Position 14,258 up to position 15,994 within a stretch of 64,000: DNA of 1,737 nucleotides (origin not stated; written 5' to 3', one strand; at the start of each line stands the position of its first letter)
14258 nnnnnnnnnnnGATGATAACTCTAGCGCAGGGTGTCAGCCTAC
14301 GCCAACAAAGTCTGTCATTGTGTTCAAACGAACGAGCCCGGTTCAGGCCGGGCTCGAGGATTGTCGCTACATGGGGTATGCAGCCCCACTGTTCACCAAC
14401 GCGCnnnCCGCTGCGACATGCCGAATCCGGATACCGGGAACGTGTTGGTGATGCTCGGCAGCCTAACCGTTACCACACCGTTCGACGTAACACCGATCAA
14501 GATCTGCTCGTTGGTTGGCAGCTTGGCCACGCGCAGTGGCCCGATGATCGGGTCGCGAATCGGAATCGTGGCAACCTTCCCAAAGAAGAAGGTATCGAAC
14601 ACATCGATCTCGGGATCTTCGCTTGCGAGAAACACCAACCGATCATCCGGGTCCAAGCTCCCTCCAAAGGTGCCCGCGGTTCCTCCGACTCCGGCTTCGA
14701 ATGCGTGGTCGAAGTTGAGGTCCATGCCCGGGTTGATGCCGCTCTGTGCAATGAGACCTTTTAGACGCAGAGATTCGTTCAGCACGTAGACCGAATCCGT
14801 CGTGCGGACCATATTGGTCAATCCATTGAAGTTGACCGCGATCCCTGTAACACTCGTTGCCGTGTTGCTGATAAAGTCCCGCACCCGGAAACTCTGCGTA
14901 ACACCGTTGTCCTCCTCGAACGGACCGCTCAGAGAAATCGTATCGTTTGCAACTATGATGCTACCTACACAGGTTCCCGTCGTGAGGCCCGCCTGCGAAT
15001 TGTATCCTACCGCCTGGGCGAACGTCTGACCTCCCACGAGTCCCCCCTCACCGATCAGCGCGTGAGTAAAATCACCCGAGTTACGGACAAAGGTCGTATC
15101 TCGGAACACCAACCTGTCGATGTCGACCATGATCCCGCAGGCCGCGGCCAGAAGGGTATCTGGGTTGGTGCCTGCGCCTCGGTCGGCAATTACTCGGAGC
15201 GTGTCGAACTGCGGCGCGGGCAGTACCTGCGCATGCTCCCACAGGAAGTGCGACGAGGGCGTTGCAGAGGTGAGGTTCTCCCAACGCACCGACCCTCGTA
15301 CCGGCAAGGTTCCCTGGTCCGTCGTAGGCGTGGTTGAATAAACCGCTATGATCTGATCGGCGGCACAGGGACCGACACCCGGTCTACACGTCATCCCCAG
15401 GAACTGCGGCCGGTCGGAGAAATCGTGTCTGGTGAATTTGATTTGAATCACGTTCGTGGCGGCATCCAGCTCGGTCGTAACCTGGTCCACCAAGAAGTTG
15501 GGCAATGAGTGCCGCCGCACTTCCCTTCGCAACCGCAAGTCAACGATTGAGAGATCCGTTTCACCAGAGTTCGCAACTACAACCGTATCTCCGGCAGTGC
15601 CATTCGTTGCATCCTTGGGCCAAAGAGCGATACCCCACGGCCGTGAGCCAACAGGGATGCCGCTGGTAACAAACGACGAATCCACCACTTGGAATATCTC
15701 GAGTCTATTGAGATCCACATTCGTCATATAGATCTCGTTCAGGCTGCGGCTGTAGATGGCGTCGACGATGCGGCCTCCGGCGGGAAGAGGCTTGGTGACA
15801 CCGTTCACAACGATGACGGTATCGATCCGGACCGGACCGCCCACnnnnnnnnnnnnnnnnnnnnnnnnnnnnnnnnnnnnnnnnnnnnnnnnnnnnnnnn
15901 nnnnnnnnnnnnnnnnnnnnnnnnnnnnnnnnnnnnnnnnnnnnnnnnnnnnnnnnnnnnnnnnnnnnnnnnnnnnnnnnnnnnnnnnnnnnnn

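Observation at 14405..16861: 818-aa Ig-repeat / beta-propeller lipoprotein as the terminal gene of the pilMNOPQ operon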

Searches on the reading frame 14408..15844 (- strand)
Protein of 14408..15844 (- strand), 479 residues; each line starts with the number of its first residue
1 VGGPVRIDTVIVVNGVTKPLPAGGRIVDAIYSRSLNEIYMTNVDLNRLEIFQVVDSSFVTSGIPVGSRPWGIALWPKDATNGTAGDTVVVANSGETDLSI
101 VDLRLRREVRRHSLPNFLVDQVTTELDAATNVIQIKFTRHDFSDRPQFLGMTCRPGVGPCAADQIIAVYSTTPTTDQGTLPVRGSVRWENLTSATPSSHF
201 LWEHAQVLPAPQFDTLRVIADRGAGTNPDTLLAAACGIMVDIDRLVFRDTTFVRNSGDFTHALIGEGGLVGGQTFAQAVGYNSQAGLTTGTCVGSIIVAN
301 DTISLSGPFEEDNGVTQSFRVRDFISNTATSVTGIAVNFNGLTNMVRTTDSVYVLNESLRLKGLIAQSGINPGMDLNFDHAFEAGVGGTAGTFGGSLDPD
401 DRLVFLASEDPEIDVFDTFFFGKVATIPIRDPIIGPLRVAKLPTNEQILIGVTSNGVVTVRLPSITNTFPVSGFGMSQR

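Call 39: predict_structure(alignment_id=A2)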
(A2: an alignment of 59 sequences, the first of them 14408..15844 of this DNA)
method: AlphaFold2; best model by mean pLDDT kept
length: 479 residues; sequences in the alignment: 59
mean_pLDDT: 90.6   pTM: 0.90
mean pLDDT of the five models: 90.6, 89.5, 87.7, 87.1, 86.4
residues with pLDDT >= 90: 364; 70-90: 83; 50-70: 20; < 50: 12
segments of 3 or more residues with pLDDT < 50: 1-4, 474-479
pLDDT, mean of each block of 10 residues (from residue 1): 48 87 96 96 98 94 97 96 96 97 98 95 89 89 94 87 95 85 92 93 94 94 94 95 86 96 86 77 96 86 92 88 68 94 95 94 92 96 92 88 97 97 96 96 94 96 91 48
secondary structure, 60 per line:
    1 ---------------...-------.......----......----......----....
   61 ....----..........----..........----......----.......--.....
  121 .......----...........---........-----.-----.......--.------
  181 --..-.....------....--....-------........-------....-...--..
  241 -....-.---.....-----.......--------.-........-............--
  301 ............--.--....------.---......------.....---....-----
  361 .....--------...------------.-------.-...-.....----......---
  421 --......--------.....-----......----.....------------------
elements in order: E16-18 E26-32 E37-42 E47-52 E57-64 E69-78 E83-92 E97-102 E107-113 E116-127 E132-142 E146-153 E165-171 E186-190 E197-200 E214-221 E229-232 H242-245 E251-255 E261-267 E278-282 E287-298 E301-312 H318-321 E332-337 E344-348 E352-355 E361-365 E374-376 E403-407 E412-417 E423-428 E437-441 E447-452 E457-461

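Call 42: fold_search(model_id=the predicted structure, library=pdb)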
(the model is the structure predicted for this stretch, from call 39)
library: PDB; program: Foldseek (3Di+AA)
matches with E <= 10: 1791; with E <= 0.001: 1318
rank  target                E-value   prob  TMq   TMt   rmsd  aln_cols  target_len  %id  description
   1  9g33_UU               3.5e-11  1.00  0.22  0.14  24.6       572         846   13  Stalled 90S - Utp23-Krr1-deltaC3 (released 2025-06-18)
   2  5wlc_LT               8.4e-11  1.00  0.22  0.13  25.6       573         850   11  The complete structure of the small subunit processome (released 2017-09-27)
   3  4nsx                  1.3e-10  1.00  0.24  0.19  24.1       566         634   12  Crystal Structure of the Utp21 tandem WD Domain (released 2014-02-19)
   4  9n6z_LT               1.5e-10  1.00  0.22  0.14  24.1       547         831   13  SSU processome maturation and disassembly, State D (released 2025-11-05)
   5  9n77_LT               2.1e-10  1.00  0.23  0.14  24.0       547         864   13  SSU processome maturation and disassembly, State K (released 2025-11-05)
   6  7mqa_LQ               7.1e-10  1.00  0.18  0.12  26.3       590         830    9  Cryo-EM structure of the human SSU processome, state post-A1 (released 2021-09-22)
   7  6nd4_T                7.4e-10  1.00  0.24  0.15  25.0       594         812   12  Conformational switches control early maturation of the eukaryotic small ribosomal subunit (released 2019-06-19)
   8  5yzv_B                8.6e-10  1.00  0.46  0.73   7.2       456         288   11  Biophysical and structural characterization of the thermostable WD40 domain of a prokaryotic protein, Thermomonospora  (released 2018-10-03)
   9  1l0q_A                1.2e-09  1.00  0.42  0.51  11.5       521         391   13  Tandem YVTN beta-propeller and PKD domains from an archaeal surface layer protein (released 2002-11-06)
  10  9n6z_LQ               1.3e-09  1.00  0.20  0.13  21.5       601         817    8  SSU processome maturation and disassembly, State D (released 2025-11-05)
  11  9g33_UL               1.4e-09  1.00  0.23  0.14  24.2       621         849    7  Stalled 90S - Utp23-Krr1-deltaC3 (released 2025-06-18)
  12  5wyj_BE               1.7e-09  1.00  0.23  0.15  22.7       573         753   12  Cryo-EM structure of the 90S small subunit pre-ribosome (Dhr1-depleted, Enp1-TAP, state 1) (released 2017-03-29)
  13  3n0d                  1.8e-09  1.00  0.44  0.64   9.3       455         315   12  Crystal structure of WDR5 mutant (W330F) (released 2010-10-20)
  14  6ke6_BE               1.9e-09  1.00  0.22  0.13  23.9       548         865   12  3.4 angstrom cryo-EM structure of yeast 90S small subunit preribosome (released 2020-08-05)
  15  7mq8_LQ               2.4e-09  1.00  0.22  0.14  26.2       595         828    8  Cryo-EM structure of the human SSU processome, state pre-A1 (released 2021-09-22)
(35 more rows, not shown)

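Call 44: search_protein_representatives(alignment_id=A2)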
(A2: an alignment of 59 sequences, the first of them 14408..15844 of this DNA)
Query: 59 sequences, 820 profile positions. Proteins with E-value up to 0.001 (for the whole library): 2286; up to 1e-10: 891; up to 1e-30: 328. The best 150 are listed.
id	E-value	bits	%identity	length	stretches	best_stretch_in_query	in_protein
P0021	0.0e+00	1244.1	-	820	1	4-814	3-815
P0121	0.0e+00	1216.2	-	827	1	9-818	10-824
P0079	0.0e+00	1175.8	-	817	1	4-817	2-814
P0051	0.0e+00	1125.1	-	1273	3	35-818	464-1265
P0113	0.0e+00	1017.1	-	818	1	11-818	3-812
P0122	1.9e-297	1005.6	-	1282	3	34-815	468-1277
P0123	8.0e-276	934.0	-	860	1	3-814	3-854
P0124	1.6e-271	919.8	-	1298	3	34-814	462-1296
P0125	4.4e-268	908.4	-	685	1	5-660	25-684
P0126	1.2e-263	893.8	-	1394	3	34-812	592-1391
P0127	3.6e-262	888.9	-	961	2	105-813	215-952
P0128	6.5e-254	861.5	-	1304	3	34-810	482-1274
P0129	2.8e-244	829.7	-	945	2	108-813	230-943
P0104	4.2e-241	819.2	-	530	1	292-813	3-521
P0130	2.7e-236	803.3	-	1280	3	103-813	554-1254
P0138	3.7e-208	710.2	-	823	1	6-805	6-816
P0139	6.7e-196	669.7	-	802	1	14-803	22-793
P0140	3.8e-190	650.6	-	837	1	5-805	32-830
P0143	4.3e-183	627.3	-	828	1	8-805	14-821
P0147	4.6e-155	534.6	-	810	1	10-804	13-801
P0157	1.7e-124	433.5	-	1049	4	87-521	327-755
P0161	1.3e-110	387.6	-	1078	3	93-522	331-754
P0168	7.5e-92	325.5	-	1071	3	72-495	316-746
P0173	2.0e-85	304.2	-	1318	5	93-553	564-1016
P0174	2.3e-84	300.7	-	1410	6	111-561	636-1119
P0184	3.6e-77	276.9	-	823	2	10-494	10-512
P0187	8.0e-76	272.5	-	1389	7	106-562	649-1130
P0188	9.0e-76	272.3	-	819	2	7-496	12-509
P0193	3.9e-75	270.2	-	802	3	7-494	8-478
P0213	5.5e-69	249.9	-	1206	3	103-781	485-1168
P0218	1.9e-68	248.1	-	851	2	10-518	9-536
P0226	4.0e-67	243.7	-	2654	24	29-181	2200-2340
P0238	2.5e-63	231.2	-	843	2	91-803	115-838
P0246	2.3e-62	228.0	-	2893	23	33-336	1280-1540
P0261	1.1e-59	219.1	-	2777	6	38-254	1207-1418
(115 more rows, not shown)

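Call 45: list_cluster_members(proteins=[P0138, P0139, P0140, P0143, P0147, P0184, P0188, P0193, P0218, P0238])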
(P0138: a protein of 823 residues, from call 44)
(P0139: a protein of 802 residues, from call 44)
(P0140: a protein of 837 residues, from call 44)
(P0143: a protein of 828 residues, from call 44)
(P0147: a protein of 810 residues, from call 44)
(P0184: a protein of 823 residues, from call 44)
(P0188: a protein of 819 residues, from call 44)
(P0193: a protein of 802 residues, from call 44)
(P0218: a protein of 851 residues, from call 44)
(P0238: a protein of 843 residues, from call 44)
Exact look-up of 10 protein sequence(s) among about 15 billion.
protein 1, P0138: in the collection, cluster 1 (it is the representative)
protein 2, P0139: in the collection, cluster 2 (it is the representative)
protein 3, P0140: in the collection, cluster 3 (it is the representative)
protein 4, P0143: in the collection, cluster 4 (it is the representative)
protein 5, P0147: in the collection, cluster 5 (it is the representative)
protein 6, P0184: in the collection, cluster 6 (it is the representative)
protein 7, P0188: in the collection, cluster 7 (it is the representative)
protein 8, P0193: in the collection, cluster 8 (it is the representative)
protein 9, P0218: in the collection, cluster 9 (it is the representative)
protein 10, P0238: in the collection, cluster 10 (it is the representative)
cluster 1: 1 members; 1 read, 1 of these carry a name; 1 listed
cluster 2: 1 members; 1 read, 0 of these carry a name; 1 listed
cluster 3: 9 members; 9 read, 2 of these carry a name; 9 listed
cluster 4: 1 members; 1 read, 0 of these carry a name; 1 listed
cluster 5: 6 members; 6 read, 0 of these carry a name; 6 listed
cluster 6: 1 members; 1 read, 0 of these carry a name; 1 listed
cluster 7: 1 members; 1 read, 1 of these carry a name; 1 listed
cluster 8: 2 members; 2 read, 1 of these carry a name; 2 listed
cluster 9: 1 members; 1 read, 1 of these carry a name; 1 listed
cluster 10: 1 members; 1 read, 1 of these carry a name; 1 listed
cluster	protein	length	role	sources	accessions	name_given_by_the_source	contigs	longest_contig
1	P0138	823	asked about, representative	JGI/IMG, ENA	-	hypothetical protein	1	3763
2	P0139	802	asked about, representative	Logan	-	-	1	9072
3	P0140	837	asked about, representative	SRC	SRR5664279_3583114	-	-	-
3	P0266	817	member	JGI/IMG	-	hypothetical protein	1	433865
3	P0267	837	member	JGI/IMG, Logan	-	hypothetical protein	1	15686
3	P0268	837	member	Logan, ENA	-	-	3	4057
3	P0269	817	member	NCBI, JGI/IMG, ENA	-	-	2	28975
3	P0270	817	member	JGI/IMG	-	-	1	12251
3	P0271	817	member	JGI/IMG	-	-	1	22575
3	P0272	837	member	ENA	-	-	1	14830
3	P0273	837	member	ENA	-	-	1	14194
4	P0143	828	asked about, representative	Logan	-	-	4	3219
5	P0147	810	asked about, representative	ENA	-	-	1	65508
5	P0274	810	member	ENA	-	-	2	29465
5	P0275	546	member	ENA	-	-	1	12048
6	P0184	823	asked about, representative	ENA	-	-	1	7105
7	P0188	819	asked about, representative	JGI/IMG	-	hypothetical protein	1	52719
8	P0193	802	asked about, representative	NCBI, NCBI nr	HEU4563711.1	MAG TPA: hypothetical protein VFS05_03640 [Gemmatimonadaceae bacterium] | hypothetical protein [Gemmatimonadaceae bacterium]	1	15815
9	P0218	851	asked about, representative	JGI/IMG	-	hypothetical protein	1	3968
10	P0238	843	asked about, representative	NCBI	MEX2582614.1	MAG: hypothetical protein WD766_05050 [Gemmatimonadota bacterium]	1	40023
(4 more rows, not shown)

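Call 46: find_encoding_contigs(protein=P0188, flank=10000, max_places=2)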
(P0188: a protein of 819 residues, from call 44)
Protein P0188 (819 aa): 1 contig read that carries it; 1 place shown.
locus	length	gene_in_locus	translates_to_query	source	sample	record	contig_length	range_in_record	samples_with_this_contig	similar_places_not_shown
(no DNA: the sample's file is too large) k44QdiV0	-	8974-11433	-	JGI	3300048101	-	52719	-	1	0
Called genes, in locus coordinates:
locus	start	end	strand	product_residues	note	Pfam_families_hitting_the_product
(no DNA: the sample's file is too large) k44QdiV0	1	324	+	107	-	?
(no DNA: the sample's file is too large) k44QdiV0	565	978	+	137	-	-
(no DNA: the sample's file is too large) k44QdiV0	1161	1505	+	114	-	PF07963:N_methyl (weak)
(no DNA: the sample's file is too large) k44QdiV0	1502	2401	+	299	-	-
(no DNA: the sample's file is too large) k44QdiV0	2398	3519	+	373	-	-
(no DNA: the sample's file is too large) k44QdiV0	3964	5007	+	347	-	PF11104:PilM_2, PF14450:FtsA (weak)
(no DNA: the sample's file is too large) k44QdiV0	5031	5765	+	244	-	PF05137:PilN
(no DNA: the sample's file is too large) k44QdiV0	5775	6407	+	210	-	PF04612:T2SSM (faint), PF04350:PilO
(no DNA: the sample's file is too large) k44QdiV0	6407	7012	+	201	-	-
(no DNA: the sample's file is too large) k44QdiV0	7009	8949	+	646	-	PF11741:AMIN, PF21305:type_II_gspD_N0 (weak), PF03958:Secretin_N, PF00263:Secretin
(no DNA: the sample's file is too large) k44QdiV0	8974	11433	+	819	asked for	-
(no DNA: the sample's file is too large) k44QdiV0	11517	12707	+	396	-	PF01264:Chorismate_synt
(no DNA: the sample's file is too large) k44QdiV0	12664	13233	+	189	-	PF13238:AAA_18 (weak), PF13671:AAA_33 (faint), PF01202:SKI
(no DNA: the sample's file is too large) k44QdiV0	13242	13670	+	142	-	PF04361:DUF494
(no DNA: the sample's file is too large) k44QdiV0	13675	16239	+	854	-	PF01751:Toprim, PF01131:Topoisom_bac, PF01396:Zn_ribbon_Top1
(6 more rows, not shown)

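Call 47: find_encoding_contigs(protein=P0147, flank=10000, max_places=2)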
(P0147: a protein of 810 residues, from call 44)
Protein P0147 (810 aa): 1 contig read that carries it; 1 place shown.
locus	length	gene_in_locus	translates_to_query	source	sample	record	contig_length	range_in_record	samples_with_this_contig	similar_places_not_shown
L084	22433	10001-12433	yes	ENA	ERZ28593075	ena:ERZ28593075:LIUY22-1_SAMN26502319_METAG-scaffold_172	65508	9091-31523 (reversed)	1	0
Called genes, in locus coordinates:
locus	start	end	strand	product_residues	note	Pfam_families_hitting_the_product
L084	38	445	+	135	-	PF07963:N_methyl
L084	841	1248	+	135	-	PF07963:N_methyl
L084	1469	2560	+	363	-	PF02518:HATPase_c (weak)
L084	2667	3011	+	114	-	-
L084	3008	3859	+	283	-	PF07963:N_methyl (weak)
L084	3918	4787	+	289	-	-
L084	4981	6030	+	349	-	PF14450:FtsA (faint), PF11104:PilM_2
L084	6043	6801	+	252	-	PF05137:PilN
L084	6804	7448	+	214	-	PF04612:T2SSM (faint), PF04350:PilO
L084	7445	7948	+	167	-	-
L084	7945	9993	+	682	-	PF11741:AMIN, PF21305:type_II_gspD_N0 (weak), PF07660:STN, PF03958:Secretin_N, PF00263:Secretin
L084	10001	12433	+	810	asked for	-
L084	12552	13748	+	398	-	PF01264:Chorismate_synt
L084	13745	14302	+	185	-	PF13671:AAA_33 (weak), PF01202:SKI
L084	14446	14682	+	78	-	PF04361:DUF494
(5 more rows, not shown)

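Call 48: find_encoding_contigs(protein=P0157, flank=8000, max_places=2)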
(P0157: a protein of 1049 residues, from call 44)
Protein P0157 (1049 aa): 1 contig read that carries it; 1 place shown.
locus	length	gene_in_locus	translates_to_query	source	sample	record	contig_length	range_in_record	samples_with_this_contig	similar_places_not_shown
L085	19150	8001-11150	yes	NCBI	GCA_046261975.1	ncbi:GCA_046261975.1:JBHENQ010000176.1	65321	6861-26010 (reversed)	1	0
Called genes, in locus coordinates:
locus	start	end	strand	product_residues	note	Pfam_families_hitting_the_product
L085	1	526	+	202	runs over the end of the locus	-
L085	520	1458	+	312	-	-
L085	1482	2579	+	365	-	-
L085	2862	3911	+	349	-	PF11104:PilM_2, PF14450:FtsA (weak)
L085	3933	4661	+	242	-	PF05137:PilN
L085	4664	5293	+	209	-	PF04612:T2SSM (faint), PF04350:PilO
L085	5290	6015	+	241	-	-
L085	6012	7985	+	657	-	PF11741:AMIN, PF21305:type_II_gspD_N0 (weak), PF07660:STN (faint), PF03958:Secretin_N, PF00263:Secretin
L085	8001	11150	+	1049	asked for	-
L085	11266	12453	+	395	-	PF01264:Chorismate_synt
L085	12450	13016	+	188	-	PF13238:AAA_18 (faint), PF13671:AAA_33 (weak), PF01202:SKI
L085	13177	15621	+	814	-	PF01751:Toprim, PF01131:Topoisom_bac, PF01396:Zn_ribbon_Top1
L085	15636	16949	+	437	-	-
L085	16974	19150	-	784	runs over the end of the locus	PF13428:TPR_14 (faint), PF13432:TPR_16 (faint), PF13414:TPR_11 (faint), PF14559:TPR_19 (faint)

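Call 49: find_encoding_contigs(protein=P0174, flank=8000, max_places=2)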
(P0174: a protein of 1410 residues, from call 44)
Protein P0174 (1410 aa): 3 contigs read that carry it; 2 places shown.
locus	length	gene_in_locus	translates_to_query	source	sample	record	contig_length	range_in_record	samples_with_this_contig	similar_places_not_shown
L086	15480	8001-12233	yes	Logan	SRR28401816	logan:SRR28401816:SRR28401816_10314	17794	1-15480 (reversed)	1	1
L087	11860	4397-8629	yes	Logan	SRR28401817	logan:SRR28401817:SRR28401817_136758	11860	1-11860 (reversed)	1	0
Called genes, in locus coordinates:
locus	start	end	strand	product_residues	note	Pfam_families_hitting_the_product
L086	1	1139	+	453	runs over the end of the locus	PF00072:Response_reg, PF00158:Sigma54_activat, PF14532:Sigma54_activ_2, PF07728:AAA_5 (faint), PF25601:AAA_lid_14, PF02954:HTH_8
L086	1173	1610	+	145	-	-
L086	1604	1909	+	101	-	PF07963:N_methyl (weak)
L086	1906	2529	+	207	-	-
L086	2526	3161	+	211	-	-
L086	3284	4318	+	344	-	PF14450:FtsA (faint), PF11104:PilM_2, PF05134:T2SSL (weak)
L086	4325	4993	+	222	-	PF05137:PilN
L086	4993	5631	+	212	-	PF04350:PilO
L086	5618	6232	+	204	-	-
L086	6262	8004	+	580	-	PF11741:AMIN, PF07660:STN (faint), PF03958:Secretin_N, PF00263:Secretin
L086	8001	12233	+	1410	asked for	PF17957:Big_7 (faint)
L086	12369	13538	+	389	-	PF01264:Chorismate_synt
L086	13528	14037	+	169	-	PF13238:AAA_18 (faint), PF13671:AAA_33 (faint), PF01202:SKI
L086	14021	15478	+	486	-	?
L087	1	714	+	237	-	?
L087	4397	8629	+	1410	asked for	PF17957:Big_7 (faint)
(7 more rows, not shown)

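Call 50: list_cluster_members(proteins=[P0157, P0161, P0168, P0173, P0174, P0187, P0226, P0246, P0261, P0213])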
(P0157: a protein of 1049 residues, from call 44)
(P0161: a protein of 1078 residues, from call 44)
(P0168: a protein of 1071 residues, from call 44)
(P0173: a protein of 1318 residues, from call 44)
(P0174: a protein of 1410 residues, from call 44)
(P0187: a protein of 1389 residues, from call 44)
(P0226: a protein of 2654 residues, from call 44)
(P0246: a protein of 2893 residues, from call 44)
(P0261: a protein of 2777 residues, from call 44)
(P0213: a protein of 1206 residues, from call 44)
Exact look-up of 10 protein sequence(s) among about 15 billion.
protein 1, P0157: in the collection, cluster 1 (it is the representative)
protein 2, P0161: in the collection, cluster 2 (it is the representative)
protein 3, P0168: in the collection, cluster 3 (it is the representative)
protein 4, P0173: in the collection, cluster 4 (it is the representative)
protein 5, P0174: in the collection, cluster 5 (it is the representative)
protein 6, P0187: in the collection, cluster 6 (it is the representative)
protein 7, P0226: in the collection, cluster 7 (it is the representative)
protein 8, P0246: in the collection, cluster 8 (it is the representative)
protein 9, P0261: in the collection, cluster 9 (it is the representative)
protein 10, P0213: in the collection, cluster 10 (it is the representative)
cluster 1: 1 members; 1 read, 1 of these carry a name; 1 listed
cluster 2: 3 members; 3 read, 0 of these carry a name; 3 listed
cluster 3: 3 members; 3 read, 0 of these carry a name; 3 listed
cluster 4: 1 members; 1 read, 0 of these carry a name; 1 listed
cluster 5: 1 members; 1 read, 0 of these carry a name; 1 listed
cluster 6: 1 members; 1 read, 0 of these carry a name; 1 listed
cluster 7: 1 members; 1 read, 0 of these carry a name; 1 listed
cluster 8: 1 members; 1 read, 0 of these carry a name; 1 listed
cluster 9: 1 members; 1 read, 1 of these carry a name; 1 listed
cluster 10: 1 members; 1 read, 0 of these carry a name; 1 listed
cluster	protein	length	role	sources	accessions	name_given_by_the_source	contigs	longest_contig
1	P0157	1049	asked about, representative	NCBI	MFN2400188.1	MAG: hypothetical protein ABR543_16360 [Gemmatimonadaceae bacterium]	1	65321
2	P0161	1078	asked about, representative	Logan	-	-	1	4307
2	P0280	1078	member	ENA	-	-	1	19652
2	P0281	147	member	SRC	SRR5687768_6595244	-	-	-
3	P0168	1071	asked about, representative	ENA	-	-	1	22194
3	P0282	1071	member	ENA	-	-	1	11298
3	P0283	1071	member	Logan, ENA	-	-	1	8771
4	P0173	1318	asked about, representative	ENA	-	-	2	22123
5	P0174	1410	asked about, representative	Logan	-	-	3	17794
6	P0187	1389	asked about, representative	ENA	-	-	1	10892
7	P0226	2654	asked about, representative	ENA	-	-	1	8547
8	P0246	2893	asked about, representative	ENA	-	-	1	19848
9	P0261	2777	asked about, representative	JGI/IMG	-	hypothetical protein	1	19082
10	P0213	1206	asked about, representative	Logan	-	-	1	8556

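Call 51: find_encoding_contigs(protein=P0246, flank=8000, max_places=1)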
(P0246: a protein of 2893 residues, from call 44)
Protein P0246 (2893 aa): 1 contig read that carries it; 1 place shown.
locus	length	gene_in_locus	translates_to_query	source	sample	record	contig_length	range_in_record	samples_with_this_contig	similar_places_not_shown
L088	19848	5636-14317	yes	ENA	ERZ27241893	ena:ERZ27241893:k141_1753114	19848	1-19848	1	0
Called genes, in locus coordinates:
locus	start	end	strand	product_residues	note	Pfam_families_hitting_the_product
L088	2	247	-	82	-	?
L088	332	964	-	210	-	PF00005:ABC_tran, PF13304:AAA_21 (faint)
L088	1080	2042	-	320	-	PF00532:Peripla_BP_1, PF13407:Peripla_BP_4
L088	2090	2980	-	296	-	PF03069:FmdA_AmdA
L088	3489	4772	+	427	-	PF09861:Lar_N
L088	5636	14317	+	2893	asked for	PF00630:Filamin (faint), PF00801:PKD (faint), PF07495:Y_Y_Y (faint), PF08329:ChitinaseA_N (faint), PF09136:Glucodextran_B (faint), PF13750:Big_3_3 (faint), PF15418:DUF4625 (faint), PF17957:Big_7, +6 more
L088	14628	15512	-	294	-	PF13353:Fer4_12 (faint), PF04055:Radical_SAM, PF12838:Fer4_7 (faint), PF13187:Fer4_9 (faint), PF00037:Fer4 (faint), PF12837:Fer4_6 (faint), PF13484:Fer4_16 (faint)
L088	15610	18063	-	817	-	PF02901:PFL-like, PF01228:Gly_radical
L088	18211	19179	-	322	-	PF00532:Peripla_BP_1, PF13407:Peripla_BP_4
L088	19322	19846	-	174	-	?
